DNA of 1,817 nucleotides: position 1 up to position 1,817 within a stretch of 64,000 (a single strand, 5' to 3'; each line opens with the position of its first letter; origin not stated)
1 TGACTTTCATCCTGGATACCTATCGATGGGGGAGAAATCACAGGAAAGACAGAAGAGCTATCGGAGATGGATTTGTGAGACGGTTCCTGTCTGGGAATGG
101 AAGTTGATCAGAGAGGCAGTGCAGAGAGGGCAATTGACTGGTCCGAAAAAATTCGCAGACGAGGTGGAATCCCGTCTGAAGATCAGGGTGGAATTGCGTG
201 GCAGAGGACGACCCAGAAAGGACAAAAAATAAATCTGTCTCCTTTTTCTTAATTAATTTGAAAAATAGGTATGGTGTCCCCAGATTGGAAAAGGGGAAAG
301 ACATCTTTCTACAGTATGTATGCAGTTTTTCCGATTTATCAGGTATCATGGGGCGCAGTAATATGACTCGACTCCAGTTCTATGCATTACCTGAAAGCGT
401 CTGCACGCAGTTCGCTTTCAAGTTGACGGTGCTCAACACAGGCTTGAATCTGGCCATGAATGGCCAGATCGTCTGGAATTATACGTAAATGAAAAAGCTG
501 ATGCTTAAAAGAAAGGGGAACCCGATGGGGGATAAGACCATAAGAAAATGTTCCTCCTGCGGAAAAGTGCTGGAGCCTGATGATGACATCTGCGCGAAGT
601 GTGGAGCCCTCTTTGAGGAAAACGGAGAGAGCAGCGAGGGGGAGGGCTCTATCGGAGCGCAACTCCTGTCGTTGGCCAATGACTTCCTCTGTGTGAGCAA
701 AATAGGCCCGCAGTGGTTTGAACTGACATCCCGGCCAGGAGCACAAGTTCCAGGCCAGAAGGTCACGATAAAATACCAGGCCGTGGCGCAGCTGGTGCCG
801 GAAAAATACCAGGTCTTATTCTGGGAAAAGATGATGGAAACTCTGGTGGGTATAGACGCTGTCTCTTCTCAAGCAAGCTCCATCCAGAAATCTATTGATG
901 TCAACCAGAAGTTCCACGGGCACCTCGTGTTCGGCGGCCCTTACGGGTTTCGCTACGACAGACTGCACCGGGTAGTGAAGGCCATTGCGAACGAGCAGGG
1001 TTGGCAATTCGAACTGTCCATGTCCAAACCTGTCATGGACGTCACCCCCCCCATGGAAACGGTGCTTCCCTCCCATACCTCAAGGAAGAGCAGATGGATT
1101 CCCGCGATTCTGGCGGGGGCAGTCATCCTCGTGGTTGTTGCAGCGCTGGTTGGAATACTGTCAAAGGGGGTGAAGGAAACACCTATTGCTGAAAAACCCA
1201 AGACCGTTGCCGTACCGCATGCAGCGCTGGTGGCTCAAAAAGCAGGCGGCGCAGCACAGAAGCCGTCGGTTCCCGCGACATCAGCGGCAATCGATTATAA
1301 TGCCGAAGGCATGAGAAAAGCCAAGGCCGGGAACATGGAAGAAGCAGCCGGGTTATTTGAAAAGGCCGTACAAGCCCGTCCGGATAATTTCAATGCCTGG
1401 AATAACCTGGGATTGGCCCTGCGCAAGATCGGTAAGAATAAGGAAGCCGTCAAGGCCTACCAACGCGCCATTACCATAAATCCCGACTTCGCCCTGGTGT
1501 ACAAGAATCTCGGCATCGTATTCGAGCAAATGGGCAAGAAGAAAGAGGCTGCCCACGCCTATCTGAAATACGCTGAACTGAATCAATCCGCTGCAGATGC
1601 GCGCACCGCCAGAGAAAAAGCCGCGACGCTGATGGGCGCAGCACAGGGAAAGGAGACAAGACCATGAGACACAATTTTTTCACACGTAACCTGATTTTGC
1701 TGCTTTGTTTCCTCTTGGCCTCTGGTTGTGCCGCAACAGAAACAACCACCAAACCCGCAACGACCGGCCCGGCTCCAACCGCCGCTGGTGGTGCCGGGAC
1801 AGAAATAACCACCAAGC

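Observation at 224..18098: GGGGAC-core short interspersed repeat superfamily fills the intergenic DNA of nt 1-18,100 and is not seen in the other 46 kb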

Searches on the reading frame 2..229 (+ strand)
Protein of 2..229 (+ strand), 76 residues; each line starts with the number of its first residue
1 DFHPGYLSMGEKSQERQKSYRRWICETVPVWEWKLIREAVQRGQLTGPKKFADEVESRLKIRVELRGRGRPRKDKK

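Call 14: find_homologous_proteins(query=window:2-229:+)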
Query seq(76 aa) (76 aa): 6 proteins with E <= 0.001 among 6 candidates.
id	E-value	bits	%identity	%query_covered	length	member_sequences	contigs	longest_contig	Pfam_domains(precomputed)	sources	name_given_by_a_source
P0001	1.5e-29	119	82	89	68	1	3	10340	-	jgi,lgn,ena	-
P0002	8.4e-16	75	51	78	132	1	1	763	-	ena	-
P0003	1.3e-15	75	55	97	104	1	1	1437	-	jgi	jgi:putative transposase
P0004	6.7e-15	73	51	100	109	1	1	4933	-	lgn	-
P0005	2.5e-6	45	54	68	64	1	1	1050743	-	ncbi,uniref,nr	ncbi:hypothetical protein [uncultured Desulfobulbus sp.]|uniref:hypothetical protein n=1 Tax=uncultu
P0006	2.3e-5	42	67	32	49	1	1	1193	-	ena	-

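Call 17: search_protein_families(library=pfam, proteins=[window:2-229:+, P0002, P0003, P0004], max_evalue=1)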
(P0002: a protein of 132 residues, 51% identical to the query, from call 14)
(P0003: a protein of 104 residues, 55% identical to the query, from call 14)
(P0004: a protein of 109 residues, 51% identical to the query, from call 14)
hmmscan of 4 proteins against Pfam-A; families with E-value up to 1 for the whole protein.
seq(76 aa): 0 families

P0002 (132 aa): 0 families

P0003 (104 aa): 1 family
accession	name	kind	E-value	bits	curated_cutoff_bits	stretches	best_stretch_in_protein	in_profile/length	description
PF06420.17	Mgm101p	-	0.11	12.5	27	1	41-63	42-64/170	Mitochondrial genome maintenance MGM101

P0004 (109 aa): 1 family
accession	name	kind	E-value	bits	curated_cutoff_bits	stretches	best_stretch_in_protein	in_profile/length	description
PF02178.24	AT_hook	-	0.45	11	17.4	1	91-99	2-10/13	AT hook motif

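Call 18: search_protein_families(library=ncbifam, proteins=[window:2-229:+, P0002, P0003, P0004], max_evalue=1)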
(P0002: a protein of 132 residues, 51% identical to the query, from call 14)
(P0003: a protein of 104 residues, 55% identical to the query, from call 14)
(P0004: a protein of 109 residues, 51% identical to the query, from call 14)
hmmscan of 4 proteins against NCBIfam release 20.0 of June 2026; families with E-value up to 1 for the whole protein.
seq(76 aa): 0 families

P0002 (132 aa): 1 family
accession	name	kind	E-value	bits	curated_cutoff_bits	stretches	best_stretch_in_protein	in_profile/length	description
NF047646.1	REP_Tyr_transpos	equivalog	0.0022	17.9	80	1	4-33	117-146/146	REP-associated tyrosine transposase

P0003 (104 aa): 1 family
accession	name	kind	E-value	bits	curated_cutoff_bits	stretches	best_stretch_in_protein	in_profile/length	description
NF008687.0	PRK11706.1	equivalog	0.19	10.5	375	1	52-89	8-45/375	dTDP-4-amino-4,6-dideoxygalactose transaminase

P0004 (109 aa): 0 families

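Call 30: search_protein_representatives(alignment_id=A1)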
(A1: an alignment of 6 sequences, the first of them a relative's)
Query: 6 sequences, 108 profile positions. Proteins with E-value up to 0.001 (for the whole library): 2154; up to 1e-10: 446; up to 1e-30: 11. The best 150 are listed.
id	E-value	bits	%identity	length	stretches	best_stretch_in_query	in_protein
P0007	5.2e-43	161.7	-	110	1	1-101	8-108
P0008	3.1e-40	152.8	-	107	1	1-101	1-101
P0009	3.3e-36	139.9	-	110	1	9-101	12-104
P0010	7.9e-34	132.2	-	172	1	3-99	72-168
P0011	1.3e-33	131.5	-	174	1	1-98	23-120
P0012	1.6e-33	131.2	-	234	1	1-99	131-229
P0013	1.7e-33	131.1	-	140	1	1-98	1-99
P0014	4.2e-33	129.9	-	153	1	2-101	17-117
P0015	6.0e-33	129.4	-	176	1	4-101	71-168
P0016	1.3e-31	125.0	-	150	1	1-102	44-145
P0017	2.1e-31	124.4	-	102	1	1-101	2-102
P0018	1.1e-30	122.1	-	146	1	5-101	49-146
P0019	3.3e-30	120.5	-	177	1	1-99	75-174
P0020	4.4e-30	120.1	-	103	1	11-100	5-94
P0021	6.4e-30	119.6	-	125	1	1-101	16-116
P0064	2.9e-23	98.2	-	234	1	2-101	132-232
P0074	1.5e-22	95.9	-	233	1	1-99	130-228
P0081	4.7e-22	94.3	-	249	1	2-100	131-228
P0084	1.0e-21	93.2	-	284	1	3-99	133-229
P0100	1.3e-20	89.7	-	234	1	1-99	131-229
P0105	1.6e-20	89.4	-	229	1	3-98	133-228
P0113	3.1e-20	88.4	-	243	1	2-99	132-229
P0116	4.7e-20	87.9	-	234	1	4-101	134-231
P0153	4.4e-18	81.5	-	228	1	6-96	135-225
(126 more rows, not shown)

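Call 31: search_protein_families(library=pfam, proteins=[P0012, P0064, P0074, P0081, P0100, P0105, P0113, P0116, P0084, P0153], max_evalue=0.01)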
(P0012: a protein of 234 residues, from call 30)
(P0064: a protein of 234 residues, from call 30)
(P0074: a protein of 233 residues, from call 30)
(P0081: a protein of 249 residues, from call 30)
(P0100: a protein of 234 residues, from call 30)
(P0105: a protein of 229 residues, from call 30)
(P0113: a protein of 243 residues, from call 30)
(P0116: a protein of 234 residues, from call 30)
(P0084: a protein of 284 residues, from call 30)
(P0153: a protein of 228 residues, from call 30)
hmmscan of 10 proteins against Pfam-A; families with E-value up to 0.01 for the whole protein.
P0012 (234 aa): 1 family
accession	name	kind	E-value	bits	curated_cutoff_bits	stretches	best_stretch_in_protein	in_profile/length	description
PF01797.21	Y1_Tnp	-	6.4e-12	46.1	23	1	14-123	7-119/121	Transposase IS200 like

P0064 (234 aa): 1 family
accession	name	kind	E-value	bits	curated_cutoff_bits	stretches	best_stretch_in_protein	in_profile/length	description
PF01797.21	Y1_Tnp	-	9.9e-18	64.9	23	1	10-124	3-120/121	Transposase IS200 like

P0074 (233 aa): 1 family
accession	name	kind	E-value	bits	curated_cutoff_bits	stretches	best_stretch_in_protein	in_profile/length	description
PF01797.21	Y1_Tnp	-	3.3e-12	47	23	1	14-122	7-119/121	Transposase IS200 like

P0081 (249 aa): 1 family
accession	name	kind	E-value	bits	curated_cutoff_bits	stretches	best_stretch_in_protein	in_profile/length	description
PF01797.21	Y1_Tnp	-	3.6e-10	40.4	23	1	15-114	8-111/121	Transposase IS200 like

P0100 (234 aa): 1 family
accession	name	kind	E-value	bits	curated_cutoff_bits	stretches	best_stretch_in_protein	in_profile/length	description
PF01797.21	Y1_Tnp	-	2e-11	44.5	23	1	12-123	5-119/121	Transposase IS200 like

P0105 (229 aa): 0 families

P0113 (243 aa): 1 family
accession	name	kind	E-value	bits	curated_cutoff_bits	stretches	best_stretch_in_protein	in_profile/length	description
PF01797.21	Y1_Tnp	-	0.00042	20.9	23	1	15-123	8-119/121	Transposase IS200 like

P0116 (234 aa): 1 family
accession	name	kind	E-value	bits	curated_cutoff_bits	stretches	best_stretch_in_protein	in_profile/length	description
PF01797.21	Y1_Tnp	-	5.3e-09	36.7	23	1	14-112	7-109/121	Transposase IS200 like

P0084 (284 aa): 0 families

P0153 (228 aa): 1 family
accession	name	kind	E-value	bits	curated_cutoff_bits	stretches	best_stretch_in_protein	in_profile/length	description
PF01797.21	Y1_Tnp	-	1.8e-14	54.4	23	1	10-122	3-119/121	Transposase IS200 like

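Call 36: find_encoding_contigs(protein=P0001, flank=10000, max_places=5)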
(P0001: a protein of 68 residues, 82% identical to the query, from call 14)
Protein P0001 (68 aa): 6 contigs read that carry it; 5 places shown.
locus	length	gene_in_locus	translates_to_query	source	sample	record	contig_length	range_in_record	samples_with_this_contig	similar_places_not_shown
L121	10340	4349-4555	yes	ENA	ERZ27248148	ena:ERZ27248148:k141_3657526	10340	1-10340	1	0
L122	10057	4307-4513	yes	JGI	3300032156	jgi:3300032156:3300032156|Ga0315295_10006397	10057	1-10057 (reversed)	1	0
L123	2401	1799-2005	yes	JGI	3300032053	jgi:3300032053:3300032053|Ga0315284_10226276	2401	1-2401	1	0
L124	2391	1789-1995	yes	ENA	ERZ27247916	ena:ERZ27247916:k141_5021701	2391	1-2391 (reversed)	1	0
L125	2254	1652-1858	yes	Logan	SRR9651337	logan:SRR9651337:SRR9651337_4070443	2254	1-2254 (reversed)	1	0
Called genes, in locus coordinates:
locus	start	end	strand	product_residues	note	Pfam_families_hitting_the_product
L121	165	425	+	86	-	-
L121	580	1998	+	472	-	PF01966:HD, PF13286:HD_assoc (weak)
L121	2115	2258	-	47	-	-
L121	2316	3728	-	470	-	PF01734:Patatin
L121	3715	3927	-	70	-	PF08308:PEGA (weak)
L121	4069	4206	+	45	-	-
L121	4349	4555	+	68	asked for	-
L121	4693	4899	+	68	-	PF12728:HTH_17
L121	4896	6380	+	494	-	PF00145:DNA_methylase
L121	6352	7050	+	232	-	PF00730:HhH-GPD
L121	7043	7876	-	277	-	-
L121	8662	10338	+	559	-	?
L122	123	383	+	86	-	-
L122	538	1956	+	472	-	PF01966:HD, PF13286:HD_assoc (weak)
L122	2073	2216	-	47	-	-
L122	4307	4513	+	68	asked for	-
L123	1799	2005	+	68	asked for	-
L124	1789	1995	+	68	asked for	-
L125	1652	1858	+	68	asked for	-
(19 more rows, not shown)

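Call 38: find_related_loci(query=A1, collection=metagenome_contigs, flank=3000)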
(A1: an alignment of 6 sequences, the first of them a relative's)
Query A1 (132 aa) in metagenome_contigs; peptide patterns used: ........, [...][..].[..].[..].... (x = any residue, [..] = any of these).
600 stretches matched a pattern (row limit reached: there are more); 21 encode a relative of the query (tblastn E <= 1e-3); 21 distinct loci.
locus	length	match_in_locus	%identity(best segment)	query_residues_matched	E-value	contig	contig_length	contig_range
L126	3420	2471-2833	74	1-121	3e-60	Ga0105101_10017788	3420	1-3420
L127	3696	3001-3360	80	4-123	6e-59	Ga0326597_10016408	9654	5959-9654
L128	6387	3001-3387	77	1-129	8e-57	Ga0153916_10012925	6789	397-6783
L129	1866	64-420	66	4-122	8e-53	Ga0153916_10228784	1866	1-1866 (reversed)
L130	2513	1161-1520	63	1-120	4e-52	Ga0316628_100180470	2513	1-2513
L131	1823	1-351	77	13-129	8e-50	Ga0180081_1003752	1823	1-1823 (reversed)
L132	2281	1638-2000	57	1-120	2e-43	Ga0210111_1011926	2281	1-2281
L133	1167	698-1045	61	6-120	5e-44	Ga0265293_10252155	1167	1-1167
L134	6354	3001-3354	53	1-118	9e-41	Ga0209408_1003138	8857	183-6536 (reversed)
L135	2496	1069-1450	77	4-130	4e-45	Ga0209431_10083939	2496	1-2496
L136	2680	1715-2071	56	1-118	6e-39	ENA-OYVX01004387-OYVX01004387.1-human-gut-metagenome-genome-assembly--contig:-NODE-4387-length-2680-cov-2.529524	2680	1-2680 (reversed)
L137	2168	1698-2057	53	1-120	5e-39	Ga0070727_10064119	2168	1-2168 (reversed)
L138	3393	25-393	49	1-123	1e-38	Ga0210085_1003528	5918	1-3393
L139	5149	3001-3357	56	1-118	1e-38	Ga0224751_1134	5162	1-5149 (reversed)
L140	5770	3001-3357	56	1-118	1e-38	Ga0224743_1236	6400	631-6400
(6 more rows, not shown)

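Call 72: predict_structure(alignment_id=A1)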
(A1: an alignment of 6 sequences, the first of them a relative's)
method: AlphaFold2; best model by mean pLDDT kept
length: 132 residues; sequences in the alignment: 6
mean_pLDDT: 54.1   pTM: 0.42
mean pLDDT of the five models: 54.1, 51.0, 47.8, 46.7, 45.9
residues with pLDDT >= 90: 0; 70-90: 6; 50-70: 74; < 50: 52
segments of 3 or more residues with pLDDT < 50: 1-6, 15-42, 116-132
pLDDT, mean of each block of 10 residues (from residue 1): 47 47 38 42 56 69 69 65 66 58 65 48 37 38
secondary structure, 60 per line:
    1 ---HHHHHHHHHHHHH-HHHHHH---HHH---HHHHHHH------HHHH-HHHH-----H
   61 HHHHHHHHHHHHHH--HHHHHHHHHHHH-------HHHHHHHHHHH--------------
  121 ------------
elements in order: H4-16 H18-23 H33-39 H46-49 H51-54 H60-74 H77-88 H96-106

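Call 74: search_solved_structures(query=A2, max_evalue=1, show_alignments=1)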
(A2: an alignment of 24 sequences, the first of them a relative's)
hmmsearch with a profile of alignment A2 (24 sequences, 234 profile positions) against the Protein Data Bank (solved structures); distinct sequences matched with E-value up to 1: 9.
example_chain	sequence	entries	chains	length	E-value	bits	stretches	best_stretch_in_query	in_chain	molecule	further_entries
4er8_A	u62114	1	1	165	1.1e-05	28.2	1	30-147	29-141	TnpArep for protein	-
2ec2_A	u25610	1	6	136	0.00039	23.1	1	13-108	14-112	136aa long hypothetical transposase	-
2xm3_A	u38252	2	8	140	0.00069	22.3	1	3-101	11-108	TRANSPOSASE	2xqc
2xma_A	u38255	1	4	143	0.00074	22.3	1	3-101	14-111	TRANSPOSASE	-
2xo6_A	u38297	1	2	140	0.0013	21.5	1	3-91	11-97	TRANSPOSASE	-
2a6m_A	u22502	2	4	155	0.0037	20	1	5-124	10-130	ISHp608 transposase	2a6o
2vhg_A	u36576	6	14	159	0.004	19.9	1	5-123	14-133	TRANSPOSASE ORFA | Putative transposase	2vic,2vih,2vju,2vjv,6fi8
2fyx_A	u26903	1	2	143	0.0072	19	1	3-89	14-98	transposase, putative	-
2f4f_A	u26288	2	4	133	0.0091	18.7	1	14-101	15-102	Transposase, putative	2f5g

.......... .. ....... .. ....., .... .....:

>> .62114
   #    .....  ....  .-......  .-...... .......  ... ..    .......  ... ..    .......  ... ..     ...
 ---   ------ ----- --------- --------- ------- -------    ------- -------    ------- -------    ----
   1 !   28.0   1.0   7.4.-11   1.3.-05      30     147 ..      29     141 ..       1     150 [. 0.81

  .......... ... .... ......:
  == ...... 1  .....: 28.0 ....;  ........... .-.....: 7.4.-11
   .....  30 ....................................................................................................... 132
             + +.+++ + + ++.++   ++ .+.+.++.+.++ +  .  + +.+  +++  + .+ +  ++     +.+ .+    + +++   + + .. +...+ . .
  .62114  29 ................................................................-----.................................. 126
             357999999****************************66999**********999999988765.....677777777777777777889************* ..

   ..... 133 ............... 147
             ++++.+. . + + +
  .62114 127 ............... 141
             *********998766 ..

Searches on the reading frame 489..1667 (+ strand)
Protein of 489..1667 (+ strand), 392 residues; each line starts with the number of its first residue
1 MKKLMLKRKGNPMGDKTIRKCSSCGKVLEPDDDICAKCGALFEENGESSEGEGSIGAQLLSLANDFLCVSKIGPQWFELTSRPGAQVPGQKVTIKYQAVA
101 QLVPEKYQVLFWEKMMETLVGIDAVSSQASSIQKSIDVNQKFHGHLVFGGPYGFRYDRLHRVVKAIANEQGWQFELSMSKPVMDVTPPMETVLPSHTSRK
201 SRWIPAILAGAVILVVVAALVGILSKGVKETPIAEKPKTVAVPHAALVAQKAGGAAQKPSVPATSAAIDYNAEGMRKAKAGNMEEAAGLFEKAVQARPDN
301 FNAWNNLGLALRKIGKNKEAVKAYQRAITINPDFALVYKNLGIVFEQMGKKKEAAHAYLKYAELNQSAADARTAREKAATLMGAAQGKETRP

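Call 11: find_encoding_contigs(protein=window:489-1667:+, flank=10000, max_places=6)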
Protein window:489-1667:+ (392 aa): no gene with exactly this product is on record in the collection.

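Call 52: search_protein_families(library=pfam, proteins=[window:489-1664:+], max_evalue=0.001)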
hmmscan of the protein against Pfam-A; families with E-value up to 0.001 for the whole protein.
window:489-1664:+ (392 aa): 18 families
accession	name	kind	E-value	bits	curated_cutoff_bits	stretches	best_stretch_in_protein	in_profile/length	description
PF00515.34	TPR_1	-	2.2e-18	65.6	27.8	1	302-334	2-34/34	Tetratricopeptide repeat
PF13414.12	TPR_11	-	4.5e-17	61.9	26.8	2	308-349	1-42/42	TPR repeat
PF07719.23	TPR_2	-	3.6e-16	58.3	27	1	302-333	2-33/34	Tetratricopeptide repeat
PF13431.12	TPR_17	-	1.2e-13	50.6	24.4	1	289-321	1-33/34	Tetratricopeptide repeat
PF13424.12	TPR_12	-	4.2e-13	49.7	30.1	2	301-364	3-74/77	Tetratricopeptide repeat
PF13181.12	TPR_8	-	3.6e-12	45.9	25.7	1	302-333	2-33/34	Tetratricopeptide repeat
PF13432.12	TPR_16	-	4.8e-12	46.5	32.7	1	272-333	2-63/65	Tetratricopeptide repeat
PF13176.12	TPR_7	-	3.4e-09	36.5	27.9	0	303-333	1-31/36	Tetratricopeptide repeat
PF13428.12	TPR_14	-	6.9e-09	36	23.5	1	302-342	2-42/44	Tetratricopeptide repeat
PF14559.12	TPR_19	-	1.3e-07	32.2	25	1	279-321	3-45/68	Tetratricopeptide repeat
PF23914.1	TPR_CcmH_CycH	-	2.6e-07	31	42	2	294-364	43-116/158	Cytochrome c-type biogenesis protein H TPR domain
PF13371.12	TPR_9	-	3e-07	30.8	35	1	317-376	11-70/73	Tetratricopeptide repeat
PF13248.11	Zn_ribbon_3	-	3.8e-06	26.6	27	1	20-41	4-25/26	zinc-ribbon domain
PF13174.12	TPR_6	-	1.7e-05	25.6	26.3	0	307-333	6-32/33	Tetratricopeptide repeat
PF13374.12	TPR_10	-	4e-05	23.9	27.5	0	305-330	6-31/42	Tetratricopeptide repeat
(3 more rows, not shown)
